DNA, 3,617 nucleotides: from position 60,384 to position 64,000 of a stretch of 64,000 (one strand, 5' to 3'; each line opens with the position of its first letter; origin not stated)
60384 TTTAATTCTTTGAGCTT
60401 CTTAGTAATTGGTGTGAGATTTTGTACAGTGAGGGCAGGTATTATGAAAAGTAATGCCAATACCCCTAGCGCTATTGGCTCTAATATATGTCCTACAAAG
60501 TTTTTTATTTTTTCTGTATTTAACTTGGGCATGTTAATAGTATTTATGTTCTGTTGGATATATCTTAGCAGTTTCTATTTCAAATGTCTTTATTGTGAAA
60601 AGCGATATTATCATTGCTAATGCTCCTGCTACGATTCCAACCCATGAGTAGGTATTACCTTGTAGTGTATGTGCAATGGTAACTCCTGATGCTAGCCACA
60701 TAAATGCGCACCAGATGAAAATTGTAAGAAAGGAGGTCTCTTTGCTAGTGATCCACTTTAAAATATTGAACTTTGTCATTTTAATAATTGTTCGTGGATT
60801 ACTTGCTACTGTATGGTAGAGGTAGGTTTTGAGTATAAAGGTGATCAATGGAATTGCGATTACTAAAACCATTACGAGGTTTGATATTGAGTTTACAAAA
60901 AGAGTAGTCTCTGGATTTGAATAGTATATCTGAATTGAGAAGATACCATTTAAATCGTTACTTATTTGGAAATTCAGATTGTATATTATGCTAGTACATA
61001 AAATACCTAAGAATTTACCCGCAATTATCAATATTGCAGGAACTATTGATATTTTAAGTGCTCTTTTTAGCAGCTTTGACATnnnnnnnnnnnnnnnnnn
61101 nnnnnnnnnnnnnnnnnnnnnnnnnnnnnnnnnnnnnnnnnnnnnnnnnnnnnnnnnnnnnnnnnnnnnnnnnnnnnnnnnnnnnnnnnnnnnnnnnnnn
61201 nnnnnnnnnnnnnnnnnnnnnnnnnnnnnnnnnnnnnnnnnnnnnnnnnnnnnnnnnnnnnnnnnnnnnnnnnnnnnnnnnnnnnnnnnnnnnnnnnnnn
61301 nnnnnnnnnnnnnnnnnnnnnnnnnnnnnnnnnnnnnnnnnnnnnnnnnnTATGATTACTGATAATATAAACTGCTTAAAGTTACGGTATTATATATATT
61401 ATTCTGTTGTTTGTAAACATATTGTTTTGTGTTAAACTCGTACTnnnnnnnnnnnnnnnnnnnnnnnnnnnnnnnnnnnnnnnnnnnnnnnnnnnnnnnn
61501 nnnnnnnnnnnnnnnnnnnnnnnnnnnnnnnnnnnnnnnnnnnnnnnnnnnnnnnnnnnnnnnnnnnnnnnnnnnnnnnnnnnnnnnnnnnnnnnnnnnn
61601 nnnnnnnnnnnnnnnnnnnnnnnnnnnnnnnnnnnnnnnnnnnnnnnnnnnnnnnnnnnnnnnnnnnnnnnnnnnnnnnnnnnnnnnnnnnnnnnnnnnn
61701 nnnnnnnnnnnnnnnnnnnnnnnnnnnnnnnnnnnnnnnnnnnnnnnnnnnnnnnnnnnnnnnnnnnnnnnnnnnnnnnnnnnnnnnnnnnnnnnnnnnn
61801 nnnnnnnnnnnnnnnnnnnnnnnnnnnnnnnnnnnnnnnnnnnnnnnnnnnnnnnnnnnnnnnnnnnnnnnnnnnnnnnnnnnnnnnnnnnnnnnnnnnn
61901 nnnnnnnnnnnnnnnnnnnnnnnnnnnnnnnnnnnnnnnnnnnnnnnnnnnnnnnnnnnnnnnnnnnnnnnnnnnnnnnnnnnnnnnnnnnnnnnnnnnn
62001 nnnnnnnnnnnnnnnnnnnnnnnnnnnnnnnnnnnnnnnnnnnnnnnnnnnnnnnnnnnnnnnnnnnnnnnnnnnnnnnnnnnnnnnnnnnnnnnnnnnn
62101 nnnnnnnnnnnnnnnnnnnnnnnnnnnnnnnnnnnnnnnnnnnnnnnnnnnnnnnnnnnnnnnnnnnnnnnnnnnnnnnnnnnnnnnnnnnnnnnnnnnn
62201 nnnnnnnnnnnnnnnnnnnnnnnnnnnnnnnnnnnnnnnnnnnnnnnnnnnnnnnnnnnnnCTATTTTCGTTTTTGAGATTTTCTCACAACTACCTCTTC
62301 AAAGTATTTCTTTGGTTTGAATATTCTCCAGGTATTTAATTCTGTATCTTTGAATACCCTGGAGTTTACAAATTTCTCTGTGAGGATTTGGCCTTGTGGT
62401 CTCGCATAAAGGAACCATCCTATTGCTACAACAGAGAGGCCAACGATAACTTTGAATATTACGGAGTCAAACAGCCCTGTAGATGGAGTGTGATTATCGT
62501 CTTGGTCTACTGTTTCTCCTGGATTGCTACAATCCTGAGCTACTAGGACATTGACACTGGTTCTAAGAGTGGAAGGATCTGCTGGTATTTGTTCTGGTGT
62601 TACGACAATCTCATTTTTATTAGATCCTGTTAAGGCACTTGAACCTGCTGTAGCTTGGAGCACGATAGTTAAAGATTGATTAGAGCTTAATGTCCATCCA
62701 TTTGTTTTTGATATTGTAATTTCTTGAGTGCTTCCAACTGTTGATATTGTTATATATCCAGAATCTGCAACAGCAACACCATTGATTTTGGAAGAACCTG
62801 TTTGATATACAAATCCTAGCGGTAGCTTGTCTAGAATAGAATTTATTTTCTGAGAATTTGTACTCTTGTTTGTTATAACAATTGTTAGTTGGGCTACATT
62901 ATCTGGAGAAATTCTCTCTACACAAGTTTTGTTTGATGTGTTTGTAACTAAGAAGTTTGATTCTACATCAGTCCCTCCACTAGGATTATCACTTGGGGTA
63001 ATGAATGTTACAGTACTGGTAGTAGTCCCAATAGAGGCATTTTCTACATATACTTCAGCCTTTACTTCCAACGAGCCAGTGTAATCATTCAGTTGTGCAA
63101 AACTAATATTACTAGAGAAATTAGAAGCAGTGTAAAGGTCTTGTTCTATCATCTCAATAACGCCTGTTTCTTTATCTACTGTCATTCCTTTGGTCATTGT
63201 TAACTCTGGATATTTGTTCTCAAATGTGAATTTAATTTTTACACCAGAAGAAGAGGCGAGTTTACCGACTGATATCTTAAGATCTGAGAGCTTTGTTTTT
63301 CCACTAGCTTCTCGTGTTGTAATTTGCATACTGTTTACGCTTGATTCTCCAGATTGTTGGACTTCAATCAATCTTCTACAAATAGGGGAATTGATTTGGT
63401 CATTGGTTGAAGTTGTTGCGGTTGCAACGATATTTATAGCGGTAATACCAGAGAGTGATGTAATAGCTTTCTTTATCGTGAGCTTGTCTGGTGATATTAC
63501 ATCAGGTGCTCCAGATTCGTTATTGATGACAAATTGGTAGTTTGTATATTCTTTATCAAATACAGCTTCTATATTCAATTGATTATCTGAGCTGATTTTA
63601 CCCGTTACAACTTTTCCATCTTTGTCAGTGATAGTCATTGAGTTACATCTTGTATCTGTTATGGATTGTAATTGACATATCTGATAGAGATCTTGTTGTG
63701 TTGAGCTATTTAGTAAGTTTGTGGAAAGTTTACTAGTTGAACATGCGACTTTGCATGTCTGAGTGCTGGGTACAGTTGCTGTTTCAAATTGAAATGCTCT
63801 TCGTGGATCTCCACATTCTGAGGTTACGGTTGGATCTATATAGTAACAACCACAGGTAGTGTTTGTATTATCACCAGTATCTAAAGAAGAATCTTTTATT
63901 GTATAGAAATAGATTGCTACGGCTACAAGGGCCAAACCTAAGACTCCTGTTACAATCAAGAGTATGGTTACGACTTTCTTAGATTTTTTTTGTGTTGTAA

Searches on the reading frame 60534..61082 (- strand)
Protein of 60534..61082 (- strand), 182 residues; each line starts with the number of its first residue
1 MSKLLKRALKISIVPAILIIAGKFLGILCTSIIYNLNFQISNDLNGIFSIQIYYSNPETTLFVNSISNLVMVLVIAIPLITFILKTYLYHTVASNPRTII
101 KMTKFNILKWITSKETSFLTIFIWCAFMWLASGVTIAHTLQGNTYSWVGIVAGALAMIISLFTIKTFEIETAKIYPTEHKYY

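Call 61: find_encoding_contigs(protein=window:60534-61082:-, flank=10000, max_places=1)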
Protein window:60534-61082:- (182 aa): 1 contig read that carries it; 1 place shown.
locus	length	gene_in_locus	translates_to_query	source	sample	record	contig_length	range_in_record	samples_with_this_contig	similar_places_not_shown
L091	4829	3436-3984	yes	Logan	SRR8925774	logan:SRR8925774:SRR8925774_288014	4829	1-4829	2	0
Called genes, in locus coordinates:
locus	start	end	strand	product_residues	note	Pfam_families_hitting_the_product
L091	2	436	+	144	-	?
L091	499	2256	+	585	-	-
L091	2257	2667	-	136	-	-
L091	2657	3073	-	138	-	PF05345:He_PIG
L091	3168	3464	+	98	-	PF01649:Ribosomal_S20p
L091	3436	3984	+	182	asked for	-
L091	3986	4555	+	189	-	-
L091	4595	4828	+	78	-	?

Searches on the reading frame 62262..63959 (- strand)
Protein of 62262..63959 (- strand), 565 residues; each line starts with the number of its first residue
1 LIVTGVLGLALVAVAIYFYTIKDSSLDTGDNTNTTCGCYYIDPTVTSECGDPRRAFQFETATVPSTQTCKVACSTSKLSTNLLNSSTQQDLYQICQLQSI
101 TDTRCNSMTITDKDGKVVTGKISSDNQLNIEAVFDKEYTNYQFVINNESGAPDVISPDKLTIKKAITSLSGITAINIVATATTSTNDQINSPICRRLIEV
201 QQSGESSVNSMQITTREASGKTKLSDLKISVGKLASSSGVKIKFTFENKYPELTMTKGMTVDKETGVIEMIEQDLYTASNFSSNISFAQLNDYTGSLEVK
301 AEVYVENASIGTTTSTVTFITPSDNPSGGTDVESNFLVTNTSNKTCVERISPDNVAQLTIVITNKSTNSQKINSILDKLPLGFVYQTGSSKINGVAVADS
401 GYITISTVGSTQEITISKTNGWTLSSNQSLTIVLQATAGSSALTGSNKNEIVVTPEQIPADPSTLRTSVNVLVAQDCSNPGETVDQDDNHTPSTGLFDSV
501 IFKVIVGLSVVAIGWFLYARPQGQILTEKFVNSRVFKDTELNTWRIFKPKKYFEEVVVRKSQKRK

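Call 28: search_protein_families(library=pfam, proteins=[window:62262-63959:-], max_evalue=0.0001)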
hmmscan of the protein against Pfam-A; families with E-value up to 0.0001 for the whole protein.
window:62262-63959:- (565 aa): 0 families

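Call 59: find_encoding_contigs(protein=window:62262-63959:-, flank=10000, max_places=2)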
Protein window:62262-63959:- (565 aa): no gene with exactly this product is on record in the collection.
